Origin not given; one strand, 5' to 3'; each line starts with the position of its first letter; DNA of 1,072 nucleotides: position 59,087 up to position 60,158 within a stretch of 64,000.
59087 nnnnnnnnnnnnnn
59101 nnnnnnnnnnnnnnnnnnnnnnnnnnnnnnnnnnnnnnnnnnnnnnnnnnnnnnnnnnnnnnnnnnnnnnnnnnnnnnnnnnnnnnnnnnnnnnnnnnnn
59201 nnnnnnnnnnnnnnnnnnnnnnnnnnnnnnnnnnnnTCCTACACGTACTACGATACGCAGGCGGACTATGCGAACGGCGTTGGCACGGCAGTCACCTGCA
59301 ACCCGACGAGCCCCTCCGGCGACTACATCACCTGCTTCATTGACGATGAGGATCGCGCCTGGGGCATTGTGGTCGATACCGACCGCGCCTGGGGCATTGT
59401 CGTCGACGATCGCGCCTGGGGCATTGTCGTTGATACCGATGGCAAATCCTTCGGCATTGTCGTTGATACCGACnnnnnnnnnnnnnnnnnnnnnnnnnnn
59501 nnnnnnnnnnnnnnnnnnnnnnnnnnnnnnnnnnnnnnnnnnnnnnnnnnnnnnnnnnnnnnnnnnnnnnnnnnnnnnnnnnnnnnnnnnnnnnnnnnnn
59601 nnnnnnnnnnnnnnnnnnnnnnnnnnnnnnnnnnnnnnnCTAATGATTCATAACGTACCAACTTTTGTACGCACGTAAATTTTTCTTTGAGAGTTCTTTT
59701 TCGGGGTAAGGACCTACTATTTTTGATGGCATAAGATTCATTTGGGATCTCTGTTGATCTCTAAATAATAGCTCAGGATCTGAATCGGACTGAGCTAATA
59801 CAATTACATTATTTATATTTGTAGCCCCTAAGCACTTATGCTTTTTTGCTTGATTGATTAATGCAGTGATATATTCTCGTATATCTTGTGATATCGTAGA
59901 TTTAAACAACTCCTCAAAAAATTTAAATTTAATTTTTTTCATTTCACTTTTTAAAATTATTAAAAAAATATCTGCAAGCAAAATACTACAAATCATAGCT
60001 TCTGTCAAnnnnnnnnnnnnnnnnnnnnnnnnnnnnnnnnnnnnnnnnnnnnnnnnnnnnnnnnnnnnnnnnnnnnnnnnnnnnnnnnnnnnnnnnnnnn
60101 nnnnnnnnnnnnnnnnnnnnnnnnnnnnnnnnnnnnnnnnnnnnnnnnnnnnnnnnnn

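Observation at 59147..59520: Secreted small protein with four tandem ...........-like repeats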

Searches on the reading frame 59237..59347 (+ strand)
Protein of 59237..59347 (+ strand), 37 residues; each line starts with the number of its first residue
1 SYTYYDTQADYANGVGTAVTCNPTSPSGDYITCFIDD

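Call 89: search_solved_structures(query=A7, max_evalue=10, show_alignments=2)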
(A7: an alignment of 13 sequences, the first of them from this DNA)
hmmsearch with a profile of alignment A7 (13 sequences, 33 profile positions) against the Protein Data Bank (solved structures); distinct sequences matched with E-value up to 10: 3.
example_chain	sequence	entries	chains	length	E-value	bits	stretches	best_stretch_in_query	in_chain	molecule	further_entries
8shj_A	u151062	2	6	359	0.22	14.7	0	13-25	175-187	WD repeat-containing protein 91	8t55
8kb8_A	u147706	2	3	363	0.23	14.6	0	13-25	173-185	WD repeat-containing protein 91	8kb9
6vyc_A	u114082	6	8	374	0.24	14.5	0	13-25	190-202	WD repeat-containing protein 91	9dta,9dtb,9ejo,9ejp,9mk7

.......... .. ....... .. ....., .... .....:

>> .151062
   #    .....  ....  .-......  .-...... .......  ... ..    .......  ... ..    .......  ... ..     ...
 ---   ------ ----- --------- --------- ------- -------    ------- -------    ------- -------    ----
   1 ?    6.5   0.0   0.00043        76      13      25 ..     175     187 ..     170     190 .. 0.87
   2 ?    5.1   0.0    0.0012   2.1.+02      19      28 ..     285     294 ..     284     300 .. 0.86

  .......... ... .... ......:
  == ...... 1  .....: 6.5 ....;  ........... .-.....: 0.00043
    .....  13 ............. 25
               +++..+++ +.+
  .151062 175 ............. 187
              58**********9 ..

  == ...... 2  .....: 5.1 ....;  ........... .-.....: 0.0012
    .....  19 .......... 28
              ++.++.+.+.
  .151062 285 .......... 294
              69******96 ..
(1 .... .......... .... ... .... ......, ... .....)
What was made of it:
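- Tried and rejected: The PDB sequence search with the Cys-hairpin profile returned only non-significant WD40 blade hairpins (call 89).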

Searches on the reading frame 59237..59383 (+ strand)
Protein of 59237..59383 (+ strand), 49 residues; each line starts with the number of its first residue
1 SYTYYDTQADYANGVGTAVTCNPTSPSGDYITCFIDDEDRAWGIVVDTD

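Call 37: find_related_loci(query=A2, collection=genome_contigs, flank=10000)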
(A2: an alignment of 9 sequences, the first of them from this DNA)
Query A2 (49 aa) in genome_contigs; peptide patterns used: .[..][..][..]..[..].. (x = any residue, [..] = any of these).
173 stretches matched a pattern; 3 encode a relative of the query (tblastn E <= 1e-3); 3 distinct loci.
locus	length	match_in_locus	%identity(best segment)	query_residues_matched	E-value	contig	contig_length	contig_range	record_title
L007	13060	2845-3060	46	1-49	9e-9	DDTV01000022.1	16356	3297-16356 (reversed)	MAG TPA_asm: Candidatus Falkowbacteria bacterium UBA2355 UBA2355_contig_9551, whole genome shotgun sequence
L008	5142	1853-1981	43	1-47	2e-8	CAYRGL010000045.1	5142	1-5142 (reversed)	MAG TPA_asm: uncultured Gammaproteobacteria bacterium isolate binchicken_co54_244 genome assembly, contig: NODE_30860_le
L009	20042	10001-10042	86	36-49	3e-5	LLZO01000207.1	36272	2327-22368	MAG: Chlorobi bacterium OLB5 UZ05_CHB002CONTIG000207, whole genome shotgun sequence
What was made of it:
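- Tried and rejected: The window's genome was not among the species representatives scanned (call 37).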

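Call 41: search_protein_families(library=pfam, proteins=[L009:9095-10759:+, L007:2782-3681:+, L008:1370-2236:+, L008:2401-2712:+], max_evalue=10)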
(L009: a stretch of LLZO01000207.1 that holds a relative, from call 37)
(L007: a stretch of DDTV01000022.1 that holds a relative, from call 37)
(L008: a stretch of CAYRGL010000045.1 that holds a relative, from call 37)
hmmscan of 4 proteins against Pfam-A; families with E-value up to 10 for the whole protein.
L009:9095-10759:+ (555 aa): 5 families
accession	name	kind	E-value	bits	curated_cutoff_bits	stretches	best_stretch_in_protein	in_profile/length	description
PF06739.17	SBBP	-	5.2e-19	68.3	20.5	6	81-111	4-34/38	Beta-propeller repeat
PF18962.6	Por_Secre_tail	-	1e-11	45.3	27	1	476-550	2-72/75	Secretion system C-terminal sorting domain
PF17164.10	DUF5122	-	0.0022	18.7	27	1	316-343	3-30/36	Domain of unknown function (DUF5122) beta-propeller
PF21683.3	GpP-like_1st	-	0.013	15.8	27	1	29-61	39-71/85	Mu phage baseplate assembly protein GpP-like, N-terminal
PF01436.27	NHL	-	0.039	14.4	20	0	200-213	5-18/28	NHL repeat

L007:2782-3681:+ (300 aa): 2 families
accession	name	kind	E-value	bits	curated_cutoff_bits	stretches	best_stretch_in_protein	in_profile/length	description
PF01731.26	Arylesterase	-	0.047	14.3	21.3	0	173-197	51-75/86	Arylesterase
PF05239.21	PRC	-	0.095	13.2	21.2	1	169-221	28-76/78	PRC-barrel domain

L008:1370-2236:+ (289 aa): 11 families
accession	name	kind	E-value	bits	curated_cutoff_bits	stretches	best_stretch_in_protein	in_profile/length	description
PF16488.10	ArgoL2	-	3.3e-06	27.7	33.3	0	111-141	3-33/47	Argonaute linker 2 domain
PF22247.2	Diox-like_N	-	0.0001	22.8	27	1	197-217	22-42/60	Catechol 2,3-dioxygenase-like N-terminal domain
PF10941.13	DUF2620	-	0.00031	21.3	25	0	202-229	80-107/115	Protein of unknown function DUF2620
PF08448.16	PAS_4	-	0.00038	21.1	23.1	1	45-79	11-40/110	PAS fold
PF18304.6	SabA_adhesion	-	0.009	15.7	27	1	230-253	96-119/299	SabA N-terminal extracellular adhesion domain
PF09866.14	DUF2093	-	0.016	15.1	25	1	184-195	4-15/42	Uncharacterized protein conserved in bacteria (DUF2093)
PF01584.24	CheW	-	0.026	14.6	23.5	0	212-236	5-29/138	CheW-like domain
PF10564.14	MAR_sialic_bdg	-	0.12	12.9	25.1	0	91-124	37-70/94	Sialic-acid binding micronemal adhesive repeat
PF09285.17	Elong-fact-P_C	-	0.22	11.7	25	0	267-278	44-55/56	Elongation factor P, C-terminal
PF03815.24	LCCL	-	1.3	9.6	22.6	1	164-199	41-76/96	LCCL domain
PF18508.7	zf_C2H2_13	-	1.8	8.7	26.5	0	245-260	9-24/42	Zinc finger domain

L008:2401-2712:+ (104 aa): 1 family
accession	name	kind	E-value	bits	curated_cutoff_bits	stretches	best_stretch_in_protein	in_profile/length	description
PF20130.4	DUF6520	-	0.019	15.8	25.4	1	1-49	1-52/83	Family of unknown function (DUF6520)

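Call 49: find_related_loci(query=A2, collection=metagenome_contigs, flank=6000)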
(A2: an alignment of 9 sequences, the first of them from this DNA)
Query A2 (49 aa) in metagenome_contigs; peptide patterns used: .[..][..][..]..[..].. (x = any residue, [..] = any of these).
224 stretches matched a pattern; 6 encode a relative of the query (tblastn E <= 1e-3); 6 distinct loci.
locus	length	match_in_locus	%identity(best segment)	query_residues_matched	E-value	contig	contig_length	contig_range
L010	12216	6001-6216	46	1-49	1e-8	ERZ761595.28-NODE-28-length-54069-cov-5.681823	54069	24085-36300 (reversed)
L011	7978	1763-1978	46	1-49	1e-8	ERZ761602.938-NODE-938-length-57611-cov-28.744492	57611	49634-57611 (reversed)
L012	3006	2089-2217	43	1-47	2e-8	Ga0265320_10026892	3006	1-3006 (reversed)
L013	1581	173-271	55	16-48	3e-8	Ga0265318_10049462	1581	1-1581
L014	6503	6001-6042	86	36-49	3e-5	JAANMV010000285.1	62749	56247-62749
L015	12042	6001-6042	86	36-49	3e-5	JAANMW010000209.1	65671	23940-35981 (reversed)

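Call 71: search_protein_families(library=ncbifam, proteins=[L007:2782-3681:+, L008:1370-2236:+], max_evalue=0.1)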
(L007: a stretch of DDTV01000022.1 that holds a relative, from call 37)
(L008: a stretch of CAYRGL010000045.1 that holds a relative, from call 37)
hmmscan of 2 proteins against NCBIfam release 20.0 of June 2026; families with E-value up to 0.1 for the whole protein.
L007:2782-3681:+ (300 aa): 1 family
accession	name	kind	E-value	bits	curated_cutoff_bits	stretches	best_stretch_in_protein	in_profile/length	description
NF052280.1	7_blade_YncE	equivalog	0.0067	15.3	400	0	237-263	68-94/338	7-bladed beta-propeller protein YncE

L008:1370-2236:+ (289 aa): 4 families
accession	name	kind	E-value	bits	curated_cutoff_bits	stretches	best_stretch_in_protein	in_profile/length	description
NF052486.1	AntiApopMycob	equivalog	6.1e-05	22.9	250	0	110-159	129-176/178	anti-apoptotic protein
NF052283.1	EndoDuHalo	equivalog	0.002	17.7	200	0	214-264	3-50/186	endonuclease dU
NF047419.1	RNase_J1_RnjA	exception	0.0033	16.2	820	0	65-90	139-164/549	ribonuclease J1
NF012016.0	PRK15472.1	equivalog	0.013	15.2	95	0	108-132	5-29/141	nucleoside triphosphatase NudI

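Call 90: find_related_loci(query=A2, collection=viral_contigs, flank=5000)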
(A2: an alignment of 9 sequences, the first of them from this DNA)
Query A2 (49 aa) in viral_contigs; peptide patterns used: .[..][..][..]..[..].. (x = any residue, [..] = any of these).
1 stretches matched a pattern, but none encodes a relative of the query by tblastn (E <= 1e-3).

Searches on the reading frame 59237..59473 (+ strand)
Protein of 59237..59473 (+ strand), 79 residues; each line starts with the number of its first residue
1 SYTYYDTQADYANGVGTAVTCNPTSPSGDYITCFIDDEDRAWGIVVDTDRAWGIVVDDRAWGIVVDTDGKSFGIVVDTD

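Call 26: find_homologous_proteins(query=A1, max_evalue=0.01)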
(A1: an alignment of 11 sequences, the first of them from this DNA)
Query A1 (11 sequences) (79 aa, profile of the alignment): 2 proteins with E <= 0.01 among 1130 candidates.
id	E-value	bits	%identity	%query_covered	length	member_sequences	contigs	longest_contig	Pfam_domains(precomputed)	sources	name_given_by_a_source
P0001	6.4e-23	99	100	100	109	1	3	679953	-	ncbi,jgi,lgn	jgi:hypothetical protein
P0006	3.2e-18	84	45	62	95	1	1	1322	-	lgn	-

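Call 47: search_solved_structures(query=A1, max_evalue=10, show_alignments=3)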
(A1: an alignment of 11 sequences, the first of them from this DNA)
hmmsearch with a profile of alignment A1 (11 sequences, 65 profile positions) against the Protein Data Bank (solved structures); distinct sequences matched with E-value up to 10: 1.
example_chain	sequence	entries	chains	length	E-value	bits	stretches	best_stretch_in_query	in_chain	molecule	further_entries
8pkr_A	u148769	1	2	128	2.6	11.7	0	36-53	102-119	non-specific serine/threonine protein kinase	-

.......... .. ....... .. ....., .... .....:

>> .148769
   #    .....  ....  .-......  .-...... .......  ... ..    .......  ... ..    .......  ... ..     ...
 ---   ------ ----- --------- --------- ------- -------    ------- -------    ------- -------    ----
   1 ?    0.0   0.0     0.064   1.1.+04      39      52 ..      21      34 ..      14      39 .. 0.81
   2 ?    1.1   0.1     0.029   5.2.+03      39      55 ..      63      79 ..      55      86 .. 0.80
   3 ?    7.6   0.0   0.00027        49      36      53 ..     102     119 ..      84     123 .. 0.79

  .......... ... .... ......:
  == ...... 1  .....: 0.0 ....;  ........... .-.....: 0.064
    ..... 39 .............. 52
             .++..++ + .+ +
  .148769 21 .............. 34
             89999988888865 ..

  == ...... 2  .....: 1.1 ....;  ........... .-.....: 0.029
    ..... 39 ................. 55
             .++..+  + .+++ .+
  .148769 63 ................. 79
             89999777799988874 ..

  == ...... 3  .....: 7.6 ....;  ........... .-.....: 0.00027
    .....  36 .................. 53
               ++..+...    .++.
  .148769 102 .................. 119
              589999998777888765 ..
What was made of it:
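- Closest known: NHL repeat propellers. Same: The PknD domain was the only PDB sequence returned by the family profile (call 47).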

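Call 56: predict_structure(alignment_id=A1)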
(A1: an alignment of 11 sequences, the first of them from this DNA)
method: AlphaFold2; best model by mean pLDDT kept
length: 79 residues; sequences in the alignment: 11
mean_pLDDT: 62.6   pTM: 0.47
mean pLDDT of the five models: 62.6, 60.7, 60.0, 56.6, 55.1
residues with pLDDT >= 90: 0; 70-90: 39; 50-70: 16; < 50: 24
segments of 3 or more residues with pLDDT < 50: 46-48, 59-79
pLDDT, mean of each block of 10 residues (from residue 1): 79 83 78 78 55 52 37 37
secondary structure, 60 per line:
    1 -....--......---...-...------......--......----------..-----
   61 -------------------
elements in order: E2-5 H8-13 E17-19 E21-23 E30-35 E38-43
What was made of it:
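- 59237..59350 (+): Cys module (residues 31-68): SYTYY strand, short helix/loop, then the hairpin TAVTC51...GDYITC63FI. AF2 with the family alignment gives pLDDT ~78-83 over this part, modelled as four strands plus a short helix (call 56).
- That stretch covers the Cys module and runs to the start of R1 (call 56).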

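Call 61: fold_search(model_id=the predicted structure, library=pdb)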
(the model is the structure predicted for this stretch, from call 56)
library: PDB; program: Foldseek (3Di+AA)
matches with E <= 10: 195; with E <= 0.001: 0
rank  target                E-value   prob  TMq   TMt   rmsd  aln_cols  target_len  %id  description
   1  3c25_A                1.7e+00  0.12  0.22  0.05  10.4        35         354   23  Crystal Structure of NotI Restriction Endonuclease Bound to Cognate DNA (released 2008-02-12)
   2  5ci6_B                1.9e+00  0.38  0.27  0.07   2.2        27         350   15  Crystal structure of Arabidopsis thaliana MPK6 (released 2016-05-25)
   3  2bwn_B                1.9e+00  0.25  0.31  0.07   5.1        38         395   10  5-Aminolevulinate Synthase from Rhodobacter capsulatus (released 2005-09-27)
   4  6p7s_A                2.3e+00  0.13  0.22  0.05   5.1        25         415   28  Crystal Structure of the Cedar henipavirus Attachment G Glycoprotein globular domain in complex with the receptor ephr (released 2019-09-25)
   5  7mph_C                2.3e+00  0.11  0.29  0.26   3.8        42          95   17  GRB2 SH2 Domain with Compound 7 (released 2021-09-22)
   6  1bf3                  2.6e+00  0.07  0.22  0.06   5.4        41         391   22  P-HYDROXYBENZOATE HYDROXYLASE (PHBH) MUTANT WITH CYS 116 REPLACED BY SER (C116S) AND ARG 42 REPLACED BY LYS (R42K), IN C (released 1998-08-12)
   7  1cc6                  2.8e+00  0.06  0.22  0.06   5.4        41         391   22  PHE161 AND ARG166 VARIANTS OF P-HYDROXYBENZOATE HYDROXYLASE. IMPLICATIONS FOR NADPH RECOGNITION AND STRUCTURAL STABILITY (released 1999-03-12)
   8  2bwn_E                3.0e+00  0.20  0.31  0.07   5.1        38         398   10  5-Aminolevulinate Synthase from Rhodobacter capsulatus (released 2005-09-27)
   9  3hru_A                3.0e+00  0.15  0.28  0.12   4.8        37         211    8  Crystal Structure of ScaR with bound Zn2+ (released 2009-06-23)
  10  6dtl_A                3.2e+00  0.28  0.26  0.06   1.8        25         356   16  Mitogen-activated protein kinase 6 (released 2019-05-15)
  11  2jrb_MODEL_1_A        3.2e+00  0.21  0.27  0.32   1.9        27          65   15  C-terminal domain of ORF1p from mouse LINE-1 (released 2007-07-17)
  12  2bwn_A                3.2e+00  0.20  0.31  0.07   5.1        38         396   10  5-Aminolevulinate Synthase from Rhodobacter capsulatus (released 2005-09-27)
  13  7x98_B                3.6e+00  0.16  0.30  0.07   4.6        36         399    8  5-Aminolevulinate synthase HemA from Rhodopseudomonas palustris (released 2023-03-08)
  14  8cbm_E                3.6e+00  0.08  0.28  0.08   6.9        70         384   14  Structure of human mitochondrial CCA-adding enzyme in complex with mitochondrial pre-tRNA-Ile (released 2024-06-12)
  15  6dll_B                3.6e+00  0.06  0.22  0.06   5.4        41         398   22  2.2 Angstrom Resolution Crystal Structure of P-Hydroxybenzoate Hydroxylase from Pseudomonas putida in Complex with FAD (released 2018-06-13)
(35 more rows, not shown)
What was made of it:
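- Foldseek against the PDB found nothing (call 61).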

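Call 73: find_homologous_proteins(query=A4, max_evalue=1)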
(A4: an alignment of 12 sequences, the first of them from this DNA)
Query A4 (12 sequences) (79 aa, profile of the alignment): 3 proteins with E <= 1 among 978 candidates.
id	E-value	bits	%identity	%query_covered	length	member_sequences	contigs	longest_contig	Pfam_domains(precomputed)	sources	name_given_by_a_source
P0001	1.3e-21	94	100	100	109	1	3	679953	-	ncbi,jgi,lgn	jgi:hypothetical protein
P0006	1.2e-18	85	45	62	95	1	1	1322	-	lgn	-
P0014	9.5e-1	28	44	38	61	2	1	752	-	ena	-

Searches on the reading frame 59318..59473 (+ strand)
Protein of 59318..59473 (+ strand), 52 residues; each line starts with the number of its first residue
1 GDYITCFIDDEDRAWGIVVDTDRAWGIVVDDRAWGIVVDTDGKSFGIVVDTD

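Call 46: search_protein_families(library=pfam, proteins=[window:59318-59473:+], max_evalue=10)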
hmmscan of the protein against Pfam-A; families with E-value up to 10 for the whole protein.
seq(52 aa): 2 families
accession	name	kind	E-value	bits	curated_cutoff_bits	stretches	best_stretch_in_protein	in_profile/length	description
PF20756.2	SusG_CBM58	-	0.088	13.4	24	1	5-29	52-76/117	Alpha-amylase SusG, CBM58 domain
PF01436.27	NHL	-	0.24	12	20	0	32-42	3-13/28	NHL repeat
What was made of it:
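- On NHL repeat (PF01436): The score is 12 bits, E 0.24, covering only 11 residues (call 46).
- Closest known: NHL repeat propellers. Same: NHL is the best Pfam hint for the repeat segment (call 46).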

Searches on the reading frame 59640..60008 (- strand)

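Call 9: search_protein_families(library=pfam, proteins=[window:59640-60008:-], max_evalue=1)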
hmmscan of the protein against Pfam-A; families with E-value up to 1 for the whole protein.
window:59640-60008:- (122 aa): 1 family
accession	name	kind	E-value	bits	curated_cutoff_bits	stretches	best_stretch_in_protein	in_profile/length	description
PF09182.16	PuR_N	-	0.2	12.1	24.6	1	11-50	6-47/70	Bacterial purine repressor, N-terminal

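Call 69: search_protein_families(library=phrogs, proteins=[window:59640-60008:-], max_evalue=0.01)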
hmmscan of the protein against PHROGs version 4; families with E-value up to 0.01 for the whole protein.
window:59640-60008:- (122 aa): 0 families

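Call 70: search_protein_families(library=padloc, proteins=[window:59640-60008:-], max_evalue=0.01)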
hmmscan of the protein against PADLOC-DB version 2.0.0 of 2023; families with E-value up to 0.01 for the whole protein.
window:59640-60008:- (122 aa): 0 families

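Call 71: search_protein_families(library=ncbifam, proteins=[window:59640-60008:-], max_evalue=0.1)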
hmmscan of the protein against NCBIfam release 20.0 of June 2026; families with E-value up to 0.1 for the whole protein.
window:59640-60008:- (122 aa): 2 families
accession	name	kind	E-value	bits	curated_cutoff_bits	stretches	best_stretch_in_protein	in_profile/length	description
NF005226.0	PRK06722.1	equivalog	0.0016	17.7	290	1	22-93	126-196/281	exonuclease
NF008702.0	PRK11713.6-1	equivalog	0.057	12.6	269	1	15-109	107-196/235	16S rRNA (uracil(1498)-N(3))-methyltransferase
